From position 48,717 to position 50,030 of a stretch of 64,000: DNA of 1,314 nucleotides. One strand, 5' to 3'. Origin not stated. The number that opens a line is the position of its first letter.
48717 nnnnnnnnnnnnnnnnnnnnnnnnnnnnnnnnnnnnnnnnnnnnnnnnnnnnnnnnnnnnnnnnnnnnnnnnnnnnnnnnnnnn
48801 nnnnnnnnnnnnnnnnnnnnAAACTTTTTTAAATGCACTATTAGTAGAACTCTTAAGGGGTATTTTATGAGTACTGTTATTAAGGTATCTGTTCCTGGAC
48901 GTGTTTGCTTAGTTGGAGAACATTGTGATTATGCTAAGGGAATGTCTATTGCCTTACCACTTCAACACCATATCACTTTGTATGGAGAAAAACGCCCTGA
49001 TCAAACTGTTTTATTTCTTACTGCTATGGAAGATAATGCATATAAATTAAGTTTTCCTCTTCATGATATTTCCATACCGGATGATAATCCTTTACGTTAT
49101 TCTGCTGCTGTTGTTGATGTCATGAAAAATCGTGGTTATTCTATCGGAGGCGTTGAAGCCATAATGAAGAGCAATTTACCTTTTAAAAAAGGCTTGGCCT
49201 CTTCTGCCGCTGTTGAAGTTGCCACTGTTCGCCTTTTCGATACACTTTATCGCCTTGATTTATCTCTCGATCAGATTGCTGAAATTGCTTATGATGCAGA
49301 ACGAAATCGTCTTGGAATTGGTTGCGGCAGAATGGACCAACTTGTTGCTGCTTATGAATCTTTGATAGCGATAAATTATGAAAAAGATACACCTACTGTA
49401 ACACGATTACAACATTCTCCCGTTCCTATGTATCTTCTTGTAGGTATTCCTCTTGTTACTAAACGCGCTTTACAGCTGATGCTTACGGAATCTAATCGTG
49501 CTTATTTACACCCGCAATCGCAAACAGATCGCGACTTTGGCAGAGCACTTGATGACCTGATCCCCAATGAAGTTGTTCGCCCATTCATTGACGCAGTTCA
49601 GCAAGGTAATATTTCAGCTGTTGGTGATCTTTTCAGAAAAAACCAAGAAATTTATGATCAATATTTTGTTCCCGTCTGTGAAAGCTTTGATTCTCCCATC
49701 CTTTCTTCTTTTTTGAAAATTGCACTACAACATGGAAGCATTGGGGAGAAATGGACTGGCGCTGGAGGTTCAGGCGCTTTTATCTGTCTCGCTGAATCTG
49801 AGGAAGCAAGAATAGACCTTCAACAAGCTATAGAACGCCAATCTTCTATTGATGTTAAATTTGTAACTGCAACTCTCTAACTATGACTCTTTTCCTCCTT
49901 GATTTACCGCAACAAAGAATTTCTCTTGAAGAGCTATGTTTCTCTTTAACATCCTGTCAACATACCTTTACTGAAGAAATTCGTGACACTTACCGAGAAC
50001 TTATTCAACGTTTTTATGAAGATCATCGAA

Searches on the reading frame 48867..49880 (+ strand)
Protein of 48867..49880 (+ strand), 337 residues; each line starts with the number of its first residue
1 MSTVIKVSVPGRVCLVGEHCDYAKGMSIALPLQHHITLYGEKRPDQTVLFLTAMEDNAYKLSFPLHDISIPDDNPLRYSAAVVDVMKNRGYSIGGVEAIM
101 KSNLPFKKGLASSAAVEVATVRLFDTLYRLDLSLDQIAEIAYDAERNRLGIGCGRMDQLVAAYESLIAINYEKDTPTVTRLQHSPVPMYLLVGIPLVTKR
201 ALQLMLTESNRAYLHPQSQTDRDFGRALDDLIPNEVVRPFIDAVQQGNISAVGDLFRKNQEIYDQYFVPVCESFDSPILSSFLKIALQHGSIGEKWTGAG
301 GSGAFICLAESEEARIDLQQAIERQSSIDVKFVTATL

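Call 3: search_protein_families(library=pfam, proteins=[window:48867-49880:+], max_evalue=0.01)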
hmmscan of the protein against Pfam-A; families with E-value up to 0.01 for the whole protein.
window:48867-49880:+ (337 aa): 3 families
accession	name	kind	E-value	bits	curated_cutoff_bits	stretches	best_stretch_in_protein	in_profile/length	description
PF00288.32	GHMP_kinases_N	-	2.6e-16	60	22.3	1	82-163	6-85/87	GHMP kinases N terminal domain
PF10509.15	GalKase_gal_bdg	-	8.4e-07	28.9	23.1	1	7-38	14-45/49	Galactokinase galactose-binding signature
PF08544.19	GHMP_kinases_C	-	0.0008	20.2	21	1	241-323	2-80/85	GHMP kinases C terminal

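Call 70: search_protein_families(library=ncbifam, proteins=[window:48867-49880:+], max_evalue=1)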
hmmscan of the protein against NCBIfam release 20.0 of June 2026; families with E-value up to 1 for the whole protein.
window:48867-49880:+ (337 aa): 18 families
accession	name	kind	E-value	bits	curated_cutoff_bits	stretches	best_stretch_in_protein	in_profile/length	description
NF003006.0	PRK03817.1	equivalog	2.5e-36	125.4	443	2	5-163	2-155/352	galactokinase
NF003472.0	PRK05101.1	equivalog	1.1e-29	103.6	499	1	6-163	22-180/382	galactokinase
TIGR00131.1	gal_kin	equivalog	3.2e-27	95.4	226.65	2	6-163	19-178/388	galactokinase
NF003705.0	PRK05322.1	equivalog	1.4e-25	89.9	385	2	9-161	24-178/388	galactokinase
NF003036.0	PRK03926.1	equivalog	1.1e-22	80.5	403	2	5-177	2-156/302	mevalonate kinase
TIGR00549.1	mevalon_kin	equivalog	3e-21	76.1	163.05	1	10-308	2-276/276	mevalonate kinase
NF001816.0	PRK00555.1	equivalog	3.2e-19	69.1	509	2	5-164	3-160/363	galactokinase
TIGR01920.1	Shik_kin_archae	equivalog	4.6e-07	29.5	126.85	1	77-201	51-173/266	shikimate kinase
TIGR01220.1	Pmev_kin_Gr_pos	equivalog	5.7e-07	28.9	165.7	1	7-326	3-346/358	phosphomevalonate kinase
TIGR00191.1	thrB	equivalog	8.7e-07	28.1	168.25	1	74-195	60-172/304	homoserine kinase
NF049969.1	GlMnHpPKinHddA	equivalog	9.2e-07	28.6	600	1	101-170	103-172/338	D-glycero-D-manno-heptose 7-phosphate kinase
NF002288.1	PRK01212.1-4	equivalog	3.6e-05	22.9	194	1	69-181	50-160/303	homoserine kinase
NF040725.1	panto_kin_Meth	equivalog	0.00056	18.9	380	1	100-146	90-136/286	pantoate kinase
TIGR00154.1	ispE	equivalog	0.0014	18.3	138.7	1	65-141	55-133/294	4-(cytidine 5'-diphospho)-2-C-methyl-D-erythritol kinase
TIGR01240.1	mevDPdecarb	equivalog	0.0023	17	171.35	1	81-143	71-133/305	diphosphomevalonate decarboxylase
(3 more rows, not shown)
